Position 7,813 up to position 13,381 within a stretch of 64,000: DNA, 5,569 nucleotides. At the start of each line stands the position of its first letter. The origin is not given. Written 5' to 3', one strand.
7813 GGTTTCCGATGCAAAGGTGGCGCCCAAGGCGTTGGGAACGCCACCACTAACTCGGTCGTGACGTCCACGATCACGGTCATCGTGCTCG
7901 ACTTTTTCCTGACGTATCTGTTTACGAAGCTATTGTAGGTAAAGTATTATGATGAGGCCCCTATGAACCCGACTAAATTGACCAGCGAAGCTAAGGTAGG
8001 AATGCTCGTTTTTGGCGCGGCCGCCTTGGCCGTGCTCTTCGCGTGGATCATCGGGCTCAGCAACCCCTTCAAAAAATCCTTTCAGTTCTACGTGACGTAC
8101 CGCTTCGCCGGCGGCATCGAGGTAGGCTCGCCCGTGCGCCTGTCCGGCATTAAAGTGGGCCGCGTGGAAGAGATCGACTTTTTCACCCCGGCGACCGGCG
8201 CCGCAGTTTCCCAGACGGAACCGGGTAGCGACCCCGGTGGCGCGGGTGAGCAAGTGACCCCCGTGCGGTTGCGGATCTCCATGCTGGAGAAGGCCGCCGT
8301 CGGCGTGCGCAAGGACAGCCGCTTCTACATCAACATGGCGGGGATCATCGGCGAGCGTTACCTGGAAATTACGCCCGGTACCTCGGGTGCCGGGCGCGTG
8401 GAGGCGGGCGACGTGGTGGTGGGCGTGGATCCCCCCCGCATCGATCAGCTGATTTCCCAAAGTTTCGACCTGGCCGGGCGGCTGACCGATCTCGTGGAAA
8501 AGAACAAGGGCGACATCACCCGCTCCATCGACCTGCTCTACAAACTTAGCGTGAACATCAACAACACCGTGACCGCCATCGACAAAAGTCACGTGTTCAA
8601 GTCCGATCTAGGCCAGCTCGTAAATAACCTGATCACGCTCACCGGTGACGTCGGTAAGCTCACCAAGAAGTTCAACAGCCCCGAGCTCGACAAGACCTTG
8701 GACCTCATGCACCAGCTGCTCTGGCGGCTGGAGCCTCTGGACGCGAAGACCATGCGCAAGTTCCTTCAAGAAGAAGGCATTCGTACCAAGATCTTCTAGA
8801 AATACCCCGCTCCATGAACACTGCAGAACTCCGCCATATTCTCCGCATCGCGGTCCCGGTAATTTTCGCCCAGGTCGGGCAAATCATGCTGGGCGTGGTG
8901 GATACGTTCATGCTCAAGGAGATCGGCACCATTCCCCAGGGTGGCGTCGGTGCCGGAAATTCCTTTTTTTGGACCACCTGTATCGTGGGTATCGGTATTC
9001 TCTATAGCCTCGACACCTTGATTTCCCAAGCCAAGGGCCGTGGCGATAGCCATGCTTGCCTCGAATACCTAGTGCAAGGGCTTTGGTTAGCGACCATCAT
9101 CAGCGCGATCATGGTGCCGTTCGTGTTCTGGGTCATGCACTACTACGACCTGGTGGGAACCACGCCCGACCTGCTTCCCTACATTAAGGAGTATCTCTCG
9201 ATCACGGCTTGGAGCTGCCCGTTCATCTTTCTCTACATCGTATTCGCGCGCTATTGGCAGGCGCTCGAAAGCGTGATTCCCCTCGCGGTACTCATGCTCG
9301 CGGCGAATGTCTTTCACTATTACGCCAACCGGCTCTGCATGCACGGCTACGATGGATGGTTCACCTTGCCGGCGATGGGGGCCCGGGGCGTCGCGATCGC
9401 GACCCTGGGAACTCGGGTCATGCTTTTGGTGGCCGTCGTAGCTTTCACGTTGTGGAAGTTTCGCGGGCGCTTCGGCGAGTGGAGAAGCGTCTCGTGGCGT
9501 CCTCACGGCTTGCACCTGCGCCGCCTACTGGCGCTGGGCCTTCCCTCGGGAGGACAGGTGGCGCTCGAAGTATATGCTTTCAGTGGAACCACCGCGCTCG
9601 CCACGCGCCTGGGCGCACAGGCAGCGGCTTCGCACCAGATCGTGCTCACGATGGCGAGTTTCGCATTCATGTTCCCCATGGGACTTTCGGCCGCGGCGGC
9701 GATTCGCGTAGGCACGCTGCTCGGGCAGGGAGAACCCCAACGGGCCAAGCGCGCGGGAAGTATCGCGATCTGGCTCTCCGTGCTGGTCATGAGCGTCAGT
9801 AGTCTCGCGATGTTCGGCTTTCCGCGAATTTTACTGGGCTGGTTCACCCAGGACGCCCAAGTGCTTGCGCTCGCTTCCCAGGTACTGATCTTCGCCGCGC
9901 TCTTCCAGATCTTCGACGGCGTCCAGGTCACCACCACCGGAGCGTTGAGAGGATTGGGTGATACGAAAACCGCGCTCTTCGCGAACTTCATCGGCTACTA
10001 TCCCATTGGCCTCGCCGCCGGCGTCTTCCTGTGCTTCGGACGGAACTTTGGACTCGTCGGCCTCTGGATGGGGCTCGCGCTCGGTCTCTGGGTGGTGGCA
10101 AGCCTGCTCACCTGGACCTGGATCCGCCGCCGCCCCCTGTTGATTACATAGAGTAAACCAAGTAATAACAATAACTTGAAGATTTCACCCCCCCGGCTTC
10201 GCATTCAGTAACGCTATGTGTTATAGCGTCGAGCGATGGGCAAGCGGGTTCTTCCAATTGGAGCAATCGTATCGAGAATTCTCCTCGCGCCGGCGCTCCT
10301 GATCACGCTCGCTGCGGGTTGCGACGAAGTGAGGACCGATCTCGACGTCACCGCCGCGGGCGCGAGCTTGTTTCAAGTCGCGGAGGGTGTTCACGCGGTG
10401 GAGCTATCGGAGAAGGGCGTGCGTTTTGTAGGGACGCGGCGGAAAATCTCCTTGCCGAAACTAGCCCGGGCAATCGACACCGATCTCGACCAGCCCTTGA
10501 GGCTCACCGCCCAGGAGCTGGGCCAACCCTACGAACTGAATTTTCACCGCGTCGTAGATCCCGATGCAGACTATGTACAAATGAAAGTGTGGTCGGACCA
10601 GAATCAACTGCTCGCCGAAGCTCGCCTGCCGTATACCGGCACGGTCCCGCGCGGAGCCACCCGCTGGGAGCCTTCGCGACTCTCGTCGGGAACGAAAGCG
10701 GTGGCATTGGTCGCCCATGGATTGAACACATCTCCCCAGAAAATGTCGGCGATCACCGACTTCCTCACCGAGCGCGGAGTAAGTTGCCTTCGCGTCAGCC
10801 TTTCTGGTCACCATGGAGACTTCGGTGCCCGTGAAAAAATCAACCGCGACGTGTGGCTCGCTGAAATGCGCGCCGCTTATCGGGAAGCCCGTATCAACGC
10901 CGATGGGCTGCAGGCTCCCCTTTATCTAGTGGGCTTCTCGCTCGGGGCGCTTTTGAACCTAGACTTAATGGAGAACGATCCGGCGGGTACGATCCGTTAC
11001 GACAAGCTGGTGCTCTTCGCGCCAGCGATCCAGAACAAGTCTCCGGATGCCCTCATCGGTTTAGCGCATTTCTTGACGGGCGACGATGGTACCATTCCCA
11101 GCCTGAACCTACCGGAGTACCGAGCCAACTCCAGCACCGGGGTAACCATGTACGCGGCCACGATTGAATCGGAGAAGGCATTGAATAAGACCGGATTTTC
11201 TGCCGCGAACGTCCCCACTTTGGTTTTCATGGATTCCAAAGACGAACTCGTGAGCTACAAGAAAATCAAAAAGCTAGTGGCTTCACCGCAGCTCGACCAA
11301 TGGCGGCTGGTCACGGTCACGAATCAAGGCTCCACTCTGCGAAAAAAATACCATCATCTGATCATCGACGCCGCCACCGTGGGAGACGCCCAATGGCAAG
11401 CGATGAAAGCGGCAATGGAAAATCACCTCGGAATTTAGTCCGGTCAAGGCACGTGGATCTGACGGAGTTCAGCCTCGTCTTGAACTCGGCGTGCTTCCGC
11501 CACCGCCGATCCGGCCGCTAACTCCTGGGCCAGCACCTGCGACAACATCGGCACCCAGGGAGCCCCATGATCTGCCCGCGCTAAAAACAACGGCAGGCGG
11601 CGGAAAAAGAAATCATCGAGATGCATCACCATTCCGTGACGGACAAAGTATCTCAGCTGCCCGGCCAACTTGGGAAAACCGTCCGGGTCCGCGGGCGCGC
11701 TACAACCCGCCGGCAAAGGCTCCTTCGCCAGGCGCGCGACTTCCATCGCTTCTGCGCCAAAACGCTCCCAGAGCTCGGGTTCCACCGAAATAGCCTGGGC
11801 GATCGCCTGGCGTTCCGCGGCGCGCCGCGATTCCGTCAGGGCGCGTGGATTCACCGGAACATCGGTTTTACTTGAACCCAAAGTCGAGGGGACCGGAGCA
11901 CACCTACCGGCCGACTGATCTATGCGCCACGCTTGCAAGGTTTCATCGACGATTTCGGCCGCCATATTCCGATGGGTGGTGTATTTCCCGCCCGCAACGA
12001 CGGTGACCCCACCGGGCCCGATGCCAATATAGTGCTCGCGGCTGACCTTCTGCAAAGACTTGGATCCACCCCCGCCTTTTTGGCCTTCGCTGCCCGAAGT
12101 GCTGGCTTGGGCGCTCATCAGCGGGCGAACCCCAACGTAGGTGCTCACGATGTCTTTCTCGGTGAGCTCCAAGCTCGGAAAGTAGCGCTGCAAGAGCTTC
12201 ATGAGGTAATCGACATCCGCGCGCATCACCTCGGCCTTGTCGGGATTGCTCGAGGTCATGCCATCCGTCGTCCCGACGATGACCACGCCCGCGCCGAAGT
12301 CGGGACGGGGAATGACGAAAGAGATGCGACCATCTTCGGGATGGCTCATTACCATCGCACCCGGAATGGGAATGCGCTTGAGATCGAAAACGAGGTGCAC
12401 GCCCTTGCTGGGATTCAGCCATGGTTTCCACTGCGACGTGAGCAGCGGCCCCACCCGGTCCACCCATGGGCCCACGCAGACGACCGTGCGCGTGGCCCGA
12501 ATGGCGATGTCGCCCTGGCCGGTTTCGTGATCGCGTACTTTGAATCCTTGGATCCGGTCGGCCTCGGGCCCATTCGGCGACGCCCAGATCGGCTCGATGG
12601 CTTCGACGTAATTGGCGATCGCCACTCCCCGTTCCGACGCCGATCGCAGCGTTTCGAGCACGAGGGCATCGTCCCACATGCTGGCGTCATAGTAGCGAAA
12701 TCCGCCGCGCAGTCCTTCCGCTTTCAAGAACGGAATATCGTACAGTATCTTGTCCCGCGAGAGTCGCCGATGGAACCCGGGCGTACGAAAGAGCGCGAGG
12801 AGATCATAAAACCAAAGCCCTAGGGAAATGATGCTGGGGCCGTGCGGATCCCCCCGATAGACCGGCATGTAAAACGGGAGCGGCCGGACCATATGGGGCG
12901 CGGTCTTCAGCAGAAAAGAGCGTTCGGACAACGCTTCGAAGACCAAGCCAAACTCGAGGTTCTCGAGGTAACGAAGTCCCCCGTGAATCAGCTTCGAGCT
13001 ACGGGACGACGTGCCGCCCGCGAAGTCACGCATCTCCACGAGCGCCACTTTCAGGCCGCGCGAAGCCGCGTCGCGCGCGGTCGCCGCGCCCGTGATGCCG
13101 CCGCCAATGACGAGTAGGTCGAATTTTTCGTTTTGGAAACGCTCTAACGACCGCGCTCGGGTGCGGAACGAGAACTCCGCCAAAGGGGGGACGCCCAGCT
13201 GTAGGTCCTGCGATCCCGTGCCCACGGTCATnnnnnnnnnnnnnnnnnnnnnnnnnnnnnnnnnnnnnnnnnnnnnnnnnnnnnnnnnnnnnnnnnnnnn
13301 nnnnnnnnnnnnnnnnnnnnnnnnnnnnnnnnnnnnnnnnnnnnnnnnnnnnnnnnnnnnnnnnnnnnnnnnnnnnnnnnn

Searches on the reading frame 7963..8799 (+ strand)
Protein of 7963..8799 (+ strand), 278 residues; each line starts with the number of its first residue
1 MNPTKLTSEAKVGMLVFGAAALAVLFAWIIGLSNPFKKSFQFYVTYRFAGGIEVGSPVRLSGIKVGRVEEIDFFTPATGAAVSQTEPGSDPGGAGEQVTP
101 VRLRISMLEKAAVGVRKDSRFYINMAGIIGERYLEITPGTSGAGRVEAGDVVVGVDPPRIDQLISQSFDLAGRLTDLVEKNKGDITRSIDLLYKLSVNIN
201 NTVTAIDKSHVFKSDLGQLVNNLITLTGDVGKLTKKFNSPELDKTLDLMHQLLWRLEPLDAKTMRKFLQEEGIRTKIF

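Call 100: search_protein_families(library=pfam, proteins=[window:7963-8799:+], max_evalue=0.00001)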
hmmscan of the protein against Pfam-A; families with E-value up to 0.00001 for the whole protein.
window:7963-8799:+ (278 aa): 1 family
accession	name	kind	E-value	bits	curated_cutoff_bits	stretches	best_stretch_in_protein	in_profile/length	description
PF02470.25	MlaD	-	2e-13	50.8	25.1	1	41-139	4-81/81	MlaD protein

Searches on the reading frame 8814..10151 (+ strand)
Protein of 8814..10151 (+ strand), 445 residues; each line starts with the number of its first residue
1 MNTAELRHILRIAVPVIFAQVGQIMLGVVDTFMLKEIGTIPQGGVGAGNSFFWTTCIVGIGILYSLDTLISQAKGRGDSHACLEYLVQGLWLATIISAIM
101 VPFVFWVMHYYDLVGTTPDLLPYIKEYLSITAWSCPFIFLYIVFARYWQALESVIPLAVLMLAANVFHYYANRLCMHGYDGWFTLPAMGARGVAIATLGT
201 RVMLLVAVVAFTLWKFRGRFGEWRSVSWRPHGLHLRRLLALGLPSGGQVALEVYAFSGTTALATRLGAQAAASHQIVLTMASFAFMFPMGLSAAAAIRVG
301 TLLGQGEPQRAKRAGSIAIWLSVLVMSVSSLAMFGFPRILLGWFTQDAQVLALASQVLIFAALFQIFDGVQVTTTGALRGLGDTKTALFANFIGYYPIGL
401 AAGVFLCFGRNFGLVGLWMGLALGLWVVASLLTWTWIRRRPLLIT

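Call 100: search_protein_families(library=pfam, proteins=[window:8814-10151:+], max_evalue=0.00001)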
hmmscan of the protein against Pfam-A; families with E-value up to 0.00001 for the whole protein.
window:8814-10151:+ (445 aa): 1 family
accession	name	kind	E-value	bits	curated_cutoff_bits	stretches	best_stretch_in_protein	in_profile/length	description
PF01554.23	MatE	-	1.3e-55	187.9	24.9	2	244-401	1-157/161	MatE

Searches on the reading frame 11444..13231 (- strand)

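Call 101: search_protein_families(library=pfam, proteins=[window:11444-13231:-], max_evalue=0.00001)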
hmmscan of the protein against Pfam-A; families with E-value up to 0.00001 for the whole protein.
window:11444-13231:- (595 aa): 4 families
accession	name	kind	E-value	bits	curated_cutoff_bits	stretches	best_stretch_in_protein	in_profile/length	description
PF01266.30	DAO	-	1.3e-50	173.4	27.9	1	38-420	1-352/353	FAD dependent oxidoreductase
PF16901.10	DAO_C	-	7.5e-11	42.4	31.4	1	485-572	34-120/126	C-terminal domain of alpha-glycerophosphate oxidase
PF12831.13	FAD_oxidored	-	2.8e-08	33.9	27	1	38-79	1-42/416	FAD dependent oxidoreductase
PF13450.12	NAD_binding_8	-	6.1e-07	30.1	21.9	1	41-78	1-38/68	NAD(P)-binding Rossmann-like domain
